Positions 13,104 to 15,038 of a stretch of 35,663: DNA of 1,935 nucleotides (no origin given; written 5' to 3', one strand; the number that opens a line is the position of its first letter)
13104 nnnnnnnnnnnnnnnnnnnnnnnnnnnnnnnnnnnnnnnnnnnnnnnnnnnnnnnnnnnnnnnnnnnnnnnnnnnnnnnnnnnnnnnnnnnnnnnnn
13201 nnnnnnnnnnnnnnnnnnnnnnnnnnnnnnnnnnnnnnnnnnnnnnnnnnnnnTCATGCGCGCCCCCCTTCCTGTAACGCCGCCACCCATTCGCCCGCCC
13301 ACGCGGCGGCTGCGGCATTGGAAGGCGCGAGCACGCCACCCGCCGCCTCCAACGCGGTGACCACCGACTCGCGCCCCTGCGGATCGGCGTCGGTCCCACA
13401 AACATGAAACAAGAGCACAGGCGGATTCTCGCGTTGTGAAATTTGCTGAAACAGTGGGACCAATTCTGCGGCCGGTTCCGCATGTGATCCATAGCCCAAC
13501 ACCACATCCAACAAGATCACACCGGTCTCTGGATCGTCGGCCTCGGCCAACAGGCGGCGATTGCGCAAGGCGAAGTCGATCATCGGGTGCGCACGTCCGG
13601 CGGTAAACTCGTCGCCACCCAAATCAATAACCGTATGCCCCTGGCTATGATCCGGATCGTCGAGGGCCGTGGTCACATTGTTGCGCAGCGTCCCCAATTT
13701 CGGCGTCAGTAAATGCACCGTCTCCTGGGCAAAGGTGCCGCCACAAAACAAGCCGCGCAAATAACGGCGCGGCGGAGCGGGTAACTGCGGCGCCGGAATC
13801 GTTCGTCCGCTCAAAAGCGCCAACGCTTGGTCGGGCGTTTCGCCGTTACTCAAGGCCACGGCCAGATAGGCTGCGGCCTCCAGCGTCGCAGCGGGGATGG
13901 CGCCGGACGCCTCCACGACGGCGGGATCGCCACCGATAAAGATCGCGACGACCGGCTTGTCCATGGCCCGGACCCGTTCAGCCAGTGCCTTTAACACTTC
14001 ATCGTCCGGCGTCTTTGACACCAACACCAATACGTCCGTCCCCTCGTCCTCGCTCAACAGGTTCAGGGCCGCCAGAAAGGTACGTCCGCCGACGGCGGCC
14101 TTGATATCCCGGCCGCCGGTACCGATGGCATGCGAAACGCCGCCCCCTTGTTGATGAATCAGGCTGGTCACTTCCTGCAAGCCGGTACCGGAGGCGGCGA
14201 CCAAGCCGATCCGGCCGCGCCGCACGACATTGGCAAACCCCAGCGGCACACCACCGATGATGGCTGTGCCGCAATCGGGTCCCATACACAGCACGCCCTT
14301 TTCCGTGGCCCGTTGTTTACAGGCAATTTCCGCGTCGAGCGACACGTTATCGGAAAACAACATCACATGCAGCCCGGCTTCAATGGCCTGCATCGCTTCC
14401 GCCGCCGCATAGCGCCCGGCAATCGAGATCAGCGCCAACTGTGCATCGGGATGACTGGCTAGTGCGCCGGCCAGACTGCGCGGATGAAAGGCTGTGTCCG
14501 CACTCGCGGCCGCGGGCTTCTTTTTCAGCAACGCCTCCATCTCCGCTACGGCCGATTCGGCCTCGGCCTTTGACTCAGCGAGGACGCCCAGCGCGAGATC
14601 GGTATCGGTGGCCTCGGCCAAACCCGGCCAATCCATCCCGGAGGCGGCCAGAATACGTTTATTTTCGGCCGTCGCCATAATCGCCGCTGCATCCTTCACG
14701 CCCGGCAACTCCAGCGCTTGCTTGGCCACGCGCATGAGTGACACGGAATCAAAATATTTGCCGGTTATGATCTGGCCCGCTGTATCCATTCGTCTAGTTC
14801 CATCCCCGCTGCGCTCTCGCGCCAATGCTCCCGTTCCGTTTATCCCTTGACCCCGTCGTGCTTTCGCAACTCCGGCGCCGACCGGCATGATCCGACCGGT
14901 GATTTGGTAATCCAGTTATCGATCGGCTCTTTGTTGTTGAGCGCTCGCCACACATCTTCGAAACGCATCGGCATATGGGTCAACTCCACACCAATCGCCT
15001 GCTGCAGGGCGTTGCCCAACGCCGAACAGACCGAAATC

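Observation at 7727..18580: Mo-hydroxylase + FdrA/DUF1116/DUF2877 + cyclase-hydrolase + CoA-transferase + amidase: candidate undescribed cyclic-ureide to oxalurate/oxamate/oxalate pathway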

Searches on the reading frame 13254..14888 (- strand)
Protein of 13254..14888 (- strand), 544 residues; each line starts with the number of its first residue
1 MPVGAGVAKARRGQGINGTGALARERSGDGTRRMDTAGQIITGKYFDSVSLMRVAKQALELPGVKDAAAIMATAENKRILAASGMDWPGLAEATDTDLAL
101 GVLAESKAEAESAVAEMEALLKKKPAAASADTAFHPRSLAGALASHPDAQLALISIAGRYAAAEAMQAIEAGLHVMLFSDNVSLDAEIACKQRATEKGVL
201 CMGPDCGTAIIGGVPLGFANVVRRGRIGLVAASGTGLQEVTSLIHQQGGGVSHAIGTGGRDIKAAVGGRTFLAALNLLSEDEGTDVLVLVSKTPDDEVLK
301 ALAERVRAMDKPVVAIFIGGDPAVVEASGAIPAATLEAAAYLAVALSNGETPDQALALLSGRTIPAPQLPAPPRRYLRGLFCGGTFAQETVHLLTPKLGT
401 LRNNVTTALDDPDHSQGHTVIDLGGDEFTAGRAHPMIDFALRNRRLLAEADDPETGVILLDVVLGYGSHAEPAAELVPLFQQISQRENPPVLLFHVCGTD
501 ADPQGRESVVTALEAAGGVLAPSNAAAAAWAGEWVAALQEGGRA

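Call 3: search_protein_families(library=pfam, proteins=[window:13254-14888:-])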
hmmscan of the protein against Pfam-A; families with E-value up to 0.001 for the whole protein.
window:13254-14888:- (544 aa): 3 families
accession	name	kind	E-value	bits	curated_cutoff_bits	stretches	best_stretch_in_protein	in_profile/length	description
PF00549.24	Ligase_CoA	-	8.8e-36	123.3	24.5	1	380-532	1-126/128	CoA-ligase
PF13607.11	Succ_CoA_lig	-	5.5e-07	29.9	27.4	1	224-337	1-108/138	Succinyl-CoA ligase like flavodoxin domain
PF02629.25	CoA_binding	-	2e-05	25.7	22.3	1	225-319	4-97/97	CoA binding domain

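Call 5: search_protein_families(library=ncbifam, proteins=[window:13254-14888:-], max_evalue=0.00001)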
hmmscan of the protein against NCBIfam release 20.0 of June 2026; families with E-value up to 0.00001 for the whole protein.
window:13254-14888:- (544 aa): 3 families
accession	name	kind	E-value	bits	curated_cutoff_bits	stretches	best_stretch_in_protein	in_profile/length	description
NF004760.0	PRK06091.1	subfamily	1.4e-135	453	433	1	40-535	6-493/555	acyl-CoA synthetase FdrA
NF004230.0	PRK05678.1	equivalog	8.3e-19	67.9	336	1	146-323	63-239/291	succinate--CoA ligase subunit alpha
TIGR01019.1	sucCoAalpha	subfamily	1.9e-18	66.9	353.2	1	147-323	62-237/286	succinate--CoA ligase subunit alpha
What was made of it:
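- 13254..14888 (-): AllF/FdrA-like subunit of the triad. The start is at 14888 (544 aa) or, more probably, 14789 (511 aa). NF004760 453 bits, above the 433 cut-off; PF00549 (calls 3, 5).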
